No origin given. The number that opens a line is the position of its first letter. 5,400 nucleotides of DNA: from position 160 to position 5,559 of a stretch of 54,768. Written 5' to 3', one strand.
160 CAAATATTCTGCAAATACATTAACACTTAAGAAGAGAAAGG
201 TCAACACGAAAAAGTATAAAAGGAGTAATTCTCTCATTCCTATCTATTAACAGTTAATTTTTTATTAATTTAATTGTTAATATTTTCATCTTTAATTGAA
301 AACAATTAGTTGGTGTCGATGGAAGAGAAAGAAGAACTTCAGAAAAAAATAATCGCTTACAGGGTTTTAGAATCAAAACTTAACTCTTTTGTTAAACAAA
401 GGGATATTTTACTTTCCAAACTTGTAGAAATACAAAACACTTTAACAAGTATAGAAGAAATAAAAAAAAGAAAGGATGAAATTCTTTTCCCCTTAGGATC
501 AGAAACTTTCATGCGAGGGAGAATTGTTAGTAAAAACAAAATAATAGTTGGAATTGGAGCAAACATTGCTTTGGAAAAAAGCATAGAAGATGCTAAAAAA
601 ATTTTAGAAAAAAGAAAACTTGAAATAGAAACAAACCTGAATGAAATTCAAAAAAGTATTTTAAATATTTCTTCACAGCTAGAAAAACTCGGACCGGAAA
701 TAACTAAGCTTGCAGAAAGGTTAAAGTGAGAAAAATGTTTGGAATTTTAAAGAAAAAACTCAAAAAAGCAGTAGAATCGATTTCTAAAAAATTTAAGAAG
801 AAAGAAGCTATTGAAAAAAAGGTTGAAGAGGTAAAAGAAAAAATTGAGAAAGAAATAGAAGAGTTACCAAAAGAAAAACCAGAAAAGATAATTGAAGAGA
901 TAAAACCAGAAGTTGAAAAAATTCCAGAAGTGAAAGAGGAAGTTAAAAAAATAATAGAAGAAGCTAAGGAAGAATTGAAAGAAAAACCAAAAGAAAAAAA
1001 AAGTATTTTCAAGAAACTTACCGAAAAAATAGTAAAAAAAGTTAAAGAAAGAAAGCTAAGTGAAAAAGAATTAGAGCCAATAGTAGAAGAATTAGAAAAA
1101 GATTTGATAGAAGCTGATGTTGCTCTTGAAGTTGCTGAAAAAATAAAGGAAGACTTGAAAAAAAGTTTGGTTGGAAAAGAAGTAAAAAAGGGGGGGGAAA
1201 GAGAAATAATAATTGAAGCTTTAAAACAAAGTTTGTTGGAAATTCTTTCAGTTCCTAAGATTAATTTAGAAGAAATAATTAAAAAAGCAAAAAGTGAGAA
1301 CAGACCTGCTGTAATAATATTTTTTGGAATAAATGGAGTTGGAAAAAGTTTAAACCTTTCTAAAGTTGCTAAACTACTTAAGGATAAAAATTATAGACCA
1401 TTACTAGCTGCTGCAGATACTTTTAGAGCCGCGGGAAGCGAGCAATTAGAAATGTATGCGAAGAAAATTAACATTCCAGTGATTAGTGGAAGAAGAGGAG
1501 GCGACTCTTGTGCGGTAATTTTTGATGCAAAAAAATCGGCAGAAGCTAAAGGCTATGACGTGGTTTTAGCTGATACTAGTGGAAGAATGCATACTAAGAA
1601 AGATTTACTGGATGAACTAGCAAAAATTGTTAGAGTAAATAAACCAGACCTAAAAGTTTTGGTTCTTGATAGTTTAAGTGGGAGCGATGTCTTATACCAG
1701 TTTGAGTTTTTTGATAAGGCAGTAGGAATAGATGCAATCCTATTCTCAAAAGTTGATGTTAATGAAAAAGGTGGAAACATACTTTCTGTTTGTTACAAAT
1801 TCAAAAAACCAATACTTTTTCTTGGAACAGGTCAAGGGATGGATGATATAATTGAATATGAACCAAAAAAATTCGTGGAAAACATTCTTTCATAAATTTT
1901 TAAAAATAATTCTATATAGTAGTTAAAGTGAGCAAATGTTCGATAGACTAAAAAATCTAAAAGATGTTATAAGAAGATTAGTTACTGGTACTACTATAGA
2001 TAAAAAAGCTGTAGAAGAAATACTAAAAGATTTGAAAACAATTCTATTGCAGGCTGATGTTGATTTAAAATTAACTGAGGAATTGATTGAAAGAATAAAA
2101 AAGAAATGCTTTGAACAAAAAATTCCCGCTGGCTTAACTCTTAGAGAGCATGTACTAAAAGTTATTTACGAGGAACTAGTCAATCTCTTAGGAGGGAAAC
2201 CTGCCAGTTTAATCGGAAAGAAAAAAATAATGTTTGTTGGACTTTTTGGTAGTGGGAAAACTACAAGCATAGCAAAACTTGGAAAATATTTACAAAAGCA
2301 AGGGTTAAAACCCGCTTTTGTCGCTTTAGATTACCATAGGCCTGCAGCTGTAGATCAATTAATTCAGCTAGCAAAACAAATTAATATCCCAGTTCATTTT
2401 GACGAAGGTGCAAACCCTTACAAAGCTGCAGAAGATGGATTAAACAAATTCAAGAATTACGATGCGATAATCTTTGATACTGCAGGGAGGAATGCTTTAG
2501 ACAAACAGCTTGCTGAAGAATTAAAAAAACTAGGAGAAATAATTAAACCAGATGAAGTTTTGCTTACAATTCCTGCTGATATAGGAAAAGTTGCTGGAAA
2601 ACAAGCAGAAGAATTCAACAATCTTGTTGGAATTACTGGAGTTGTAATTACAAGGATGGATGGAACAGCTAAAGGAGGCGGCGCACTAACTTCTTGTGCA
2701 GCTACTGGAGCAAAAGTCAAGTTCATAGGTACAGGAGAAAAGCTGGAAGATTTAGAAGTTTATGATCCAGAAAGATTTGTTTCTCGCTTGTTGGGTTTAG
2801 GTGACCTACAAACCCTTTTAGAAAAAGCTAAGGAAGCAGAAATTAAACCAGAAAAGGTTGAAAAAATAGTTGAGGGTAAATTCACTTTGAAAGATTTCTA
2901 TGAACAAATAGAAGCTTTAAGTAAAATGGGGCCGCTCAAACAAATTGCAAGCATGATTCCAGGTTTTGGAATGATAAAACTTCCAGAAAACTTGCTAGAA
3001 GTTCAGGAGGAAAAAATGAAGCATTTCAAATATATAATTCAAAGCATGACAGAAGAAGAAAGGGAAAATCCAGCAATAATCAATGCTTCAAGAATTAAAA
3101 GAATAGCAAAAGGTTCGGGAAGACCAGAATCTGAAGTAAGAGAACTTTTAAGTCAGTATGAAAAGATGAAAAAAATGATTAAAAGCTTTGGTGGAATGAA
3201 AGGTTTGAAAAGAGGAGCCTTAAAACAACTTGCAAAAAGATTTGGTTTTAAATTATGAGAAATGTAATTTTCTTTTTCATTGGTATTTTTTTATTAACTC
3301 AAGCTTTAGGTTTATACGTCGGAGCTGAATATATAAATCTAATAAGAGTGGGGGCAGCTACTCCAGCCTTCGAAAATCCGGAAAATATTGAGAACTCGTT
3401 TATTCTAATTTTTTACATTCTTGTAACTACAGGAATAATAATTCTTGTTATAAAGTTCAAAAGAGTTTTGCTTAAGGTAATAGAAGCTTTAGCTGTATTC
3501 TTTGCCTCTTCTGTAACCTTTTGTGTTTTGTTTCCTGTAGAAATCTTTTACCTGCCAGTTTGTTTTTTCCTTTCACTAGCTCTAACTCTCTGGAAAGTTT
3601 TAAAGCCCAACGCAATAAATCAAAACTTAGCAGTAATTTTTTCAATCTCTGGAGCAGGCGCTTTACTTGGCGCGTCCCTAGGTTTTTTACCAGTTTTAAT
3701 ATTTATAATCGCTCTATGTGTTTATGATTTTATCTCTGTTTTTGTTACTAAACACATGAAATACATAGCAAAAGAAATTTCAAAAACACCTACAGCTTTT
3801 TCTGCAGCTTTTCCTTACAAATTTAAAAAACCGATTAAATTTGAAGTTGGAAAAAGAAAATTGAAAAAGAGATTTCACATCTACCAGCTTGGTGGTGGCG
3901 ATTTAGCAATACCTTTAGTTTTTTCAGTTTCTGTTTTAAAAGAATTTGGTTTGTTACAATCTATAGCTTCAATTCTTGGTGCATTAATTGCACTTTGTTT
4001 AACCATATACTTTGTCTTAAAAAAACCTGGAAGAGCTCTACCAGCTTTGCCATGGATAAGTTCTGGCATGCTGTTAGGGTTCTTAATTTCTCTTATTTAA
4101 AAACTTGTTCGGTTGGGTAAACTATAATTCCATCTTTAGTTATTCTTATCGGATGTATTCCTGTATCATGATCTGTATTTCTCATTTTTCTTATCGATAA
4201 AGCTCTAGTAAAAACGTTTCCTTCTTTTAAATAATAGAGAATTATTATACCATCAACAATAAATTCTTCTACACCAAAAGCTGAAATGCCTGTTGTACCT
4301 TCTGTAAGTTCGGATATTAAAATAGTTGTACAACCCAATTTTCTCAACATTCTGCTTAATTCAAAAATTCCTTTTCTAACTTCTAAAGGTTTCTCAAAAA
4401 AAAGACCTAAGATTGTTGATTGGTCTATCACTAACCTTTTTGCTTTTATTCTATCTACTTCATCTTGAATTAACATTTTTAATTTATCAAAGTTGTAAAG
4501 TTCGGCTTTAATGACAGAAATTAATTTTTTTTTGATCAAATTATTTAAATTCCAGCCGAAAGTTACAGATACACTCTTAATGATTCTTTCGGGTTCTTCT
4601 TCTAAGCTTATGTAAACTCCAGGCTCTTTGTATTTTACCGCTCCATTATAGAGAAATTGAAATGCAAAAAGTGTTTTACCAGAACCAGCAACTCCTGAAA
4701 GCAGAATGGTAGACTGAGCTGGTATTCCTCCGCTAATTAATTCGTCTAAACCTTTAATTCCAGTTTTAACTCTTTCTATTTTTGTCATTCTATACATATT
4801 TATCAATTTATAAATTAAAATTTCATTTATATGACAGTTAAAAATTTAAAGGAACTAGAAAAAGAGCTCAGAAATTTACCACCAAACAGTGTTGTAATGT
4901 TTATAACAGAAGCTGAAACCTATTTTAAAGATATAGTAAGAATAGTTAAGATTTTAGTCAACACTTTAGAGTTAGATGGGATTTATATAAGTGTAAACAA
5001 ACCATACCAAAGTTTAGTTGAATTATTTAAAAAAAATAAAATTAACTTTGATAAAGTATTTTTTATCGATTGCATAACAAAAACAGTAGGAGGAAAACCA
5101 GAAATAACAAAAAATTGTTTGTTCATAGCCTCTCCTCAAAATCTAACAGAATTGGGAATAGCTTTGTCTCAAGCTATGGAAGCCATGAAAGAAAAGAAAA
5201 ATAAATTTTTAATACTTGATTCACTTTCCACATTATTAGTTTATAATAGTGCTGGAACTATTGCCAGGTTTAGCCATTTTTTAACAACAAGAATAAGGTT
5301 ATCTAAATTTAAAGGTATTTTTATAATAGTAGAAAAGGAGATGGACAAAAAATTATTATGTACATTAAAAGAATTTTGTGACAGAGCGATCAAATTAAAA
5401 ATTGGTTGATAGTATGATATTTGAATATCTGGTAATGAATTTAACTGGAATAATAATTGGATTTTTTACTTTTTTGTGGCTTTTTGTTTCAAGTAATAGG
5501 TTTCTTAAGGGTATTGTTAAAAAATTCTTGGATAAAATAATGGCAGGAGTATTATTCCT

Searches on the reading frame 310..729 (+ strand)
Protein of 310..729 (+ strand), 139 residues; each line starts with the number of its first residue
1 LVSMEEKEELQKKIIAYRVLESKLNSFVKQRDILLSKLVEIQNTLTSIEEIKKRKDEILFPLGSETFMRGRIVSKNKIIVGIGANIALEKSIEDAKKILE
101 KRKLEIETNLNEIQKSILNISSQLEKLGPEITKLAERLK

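Call 42: search_protein_families(library=pfam, proteins=[window:310-729:+])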
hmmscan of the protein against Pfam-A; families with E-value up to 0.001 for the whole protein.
window:310-729:+ (139 aa): 2 families
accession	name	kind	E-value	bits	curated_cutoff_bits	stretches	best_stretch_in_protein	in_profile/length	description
PF02996.22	Prefoldin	-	3.5e-23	82.2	23.2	1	20-134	1-117/120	Prefoldin subunit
PF01920.25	Prefoldin_2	-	0.00023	21.5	27.6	0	88-133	56-101/106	Prefoldin subunit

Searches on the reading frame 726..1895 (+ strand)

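Call 42: search_protein_families(library=pfam, proteins=[window:726-1895:+])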
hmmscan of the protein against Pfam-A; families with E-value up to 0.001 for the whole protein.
window:726-1895:+ (389 aa): 2 families
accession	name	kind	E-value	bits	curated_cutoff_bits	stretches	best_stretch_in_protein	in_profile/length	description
PF00448.28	SRP54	-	9.9e-63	211.8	22.7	1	194-388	1-195/196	SRP54-type protein, GTPase domain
PF02881.24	SRP54_N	-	3.5e-10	40.4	22.4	1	101-170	7-75/75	SRP54-type protein, helical bundle domain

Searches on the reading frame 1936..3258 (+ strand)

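Call 42: search_protein_families(library=pfam, proteins=[window:1936-3258:+])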
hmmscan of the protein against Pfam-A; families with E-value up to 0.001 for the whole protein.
window:1936-3258:+ (440 aa): 6 families
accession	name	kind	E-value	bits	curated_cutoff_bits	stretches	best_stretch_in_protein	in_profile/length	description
PF00448.28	SRP54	-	2.6e-63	213.7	22.7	1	96-287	2-196/196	SRP54-type protein, GTPase domain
PF02978.25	SRP_SPB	-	3.2e-36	124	27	1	315-415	1-91/91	Signal peptide binding domain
PF02881.24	SRP54_N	-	3.2e-14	53.3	22.4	1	6-81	3-75/75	SRP54-type protein, helical bundle domain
PF01656.29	CbiA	-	4.5e-05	23.8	25.4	1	105-246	9-88/125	CobQ/CobB/MinD/ParA nucleotide binding domain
PF03029.23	ATP_bind_1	-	9.5e-05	22.7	27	1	100-132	1-33/240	Conserved hypothetical ATP binding protein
PF13401.12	AAA_22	-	0.0008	20.2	27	0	98-202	8-110/130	AAA domain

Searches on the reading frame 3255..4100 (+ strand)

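Call 42: search_protein_families(library=pfam, proteins=[window:3255-4100:+])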
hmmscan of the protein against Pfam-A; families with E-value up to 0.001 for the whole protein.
window:3255-4100:+ (281 aa): 1 family
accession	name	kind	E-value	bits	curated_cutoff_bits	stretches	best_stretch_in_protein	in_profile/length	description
PF06550.16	SPP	-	7.5e-24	85.1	23.9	1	10-280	2-278/283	Signal-peptide peptidase, presenilin aspartyl protease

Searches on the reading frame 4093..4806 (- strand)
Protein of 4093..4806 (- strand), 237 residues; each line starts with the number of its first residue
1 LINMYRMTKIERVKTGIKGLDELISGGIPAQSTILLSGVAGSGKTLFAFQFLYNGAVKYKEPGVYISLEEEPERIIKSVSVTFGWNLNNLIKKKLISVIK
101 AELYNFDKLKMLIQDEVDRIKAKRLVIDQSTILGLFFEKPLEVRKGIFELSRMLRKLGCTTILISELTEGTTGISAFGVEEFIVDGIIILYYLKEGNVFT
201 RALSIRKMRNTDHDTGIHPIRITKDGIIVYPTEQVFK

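Call 42: search_protein_families(library=pfam, proteins=[window:4093-4806:-])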
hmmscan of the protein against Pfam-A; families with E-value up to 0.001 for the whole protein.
window:4093-4806:- (237 aa): 3 families
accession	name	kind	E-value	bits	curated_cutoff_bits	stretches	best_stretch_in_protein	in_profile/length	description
PF06745.19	ATPase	-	2.4e-67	227.2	26.6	1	13-233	1-230/231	KaiC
PF03796.21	DnaB_C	-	2.7e-06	27.4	27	1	13-117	2-110/255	DnaB-like helicase C terminal domain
PF13481.12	AAA_25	-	5.9e-05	23.2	27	1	8-86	10-98/195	AAA domain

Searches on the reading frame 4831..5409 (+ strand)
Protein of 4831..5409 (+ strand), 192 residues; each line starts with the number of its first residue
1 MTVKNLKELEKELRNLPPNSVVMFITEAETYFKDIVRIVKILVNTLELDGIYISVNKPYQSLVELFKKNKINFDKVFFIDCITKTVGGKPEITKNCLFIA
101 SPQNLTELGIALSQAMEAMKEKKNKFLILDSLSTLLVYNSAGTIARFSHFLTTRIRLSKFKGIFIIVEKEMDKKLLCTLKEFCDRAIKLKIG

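Call 42: search_protein_families(library=pfam, proteins=[window:4831-5409:+])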
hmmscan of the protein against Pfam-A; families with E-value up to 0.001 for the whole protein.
window:4831-5409:+ (192 aa): 3 families
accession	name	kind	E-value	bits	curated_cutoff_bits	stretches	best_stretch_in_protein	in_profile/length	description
PF24336.1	DUF7504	-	8.7e-12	46.3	27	1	99-188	84-178/179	Family of unknown function (DUF7504)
PF06745.19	ATPase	-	4.2e-05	23.5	26.6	1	48-189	49-187/231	KaiC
PF05763.18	DUF835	-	0.00012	22.3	33.1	1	101-179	57-132/136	Protein of unknown function (DUF835)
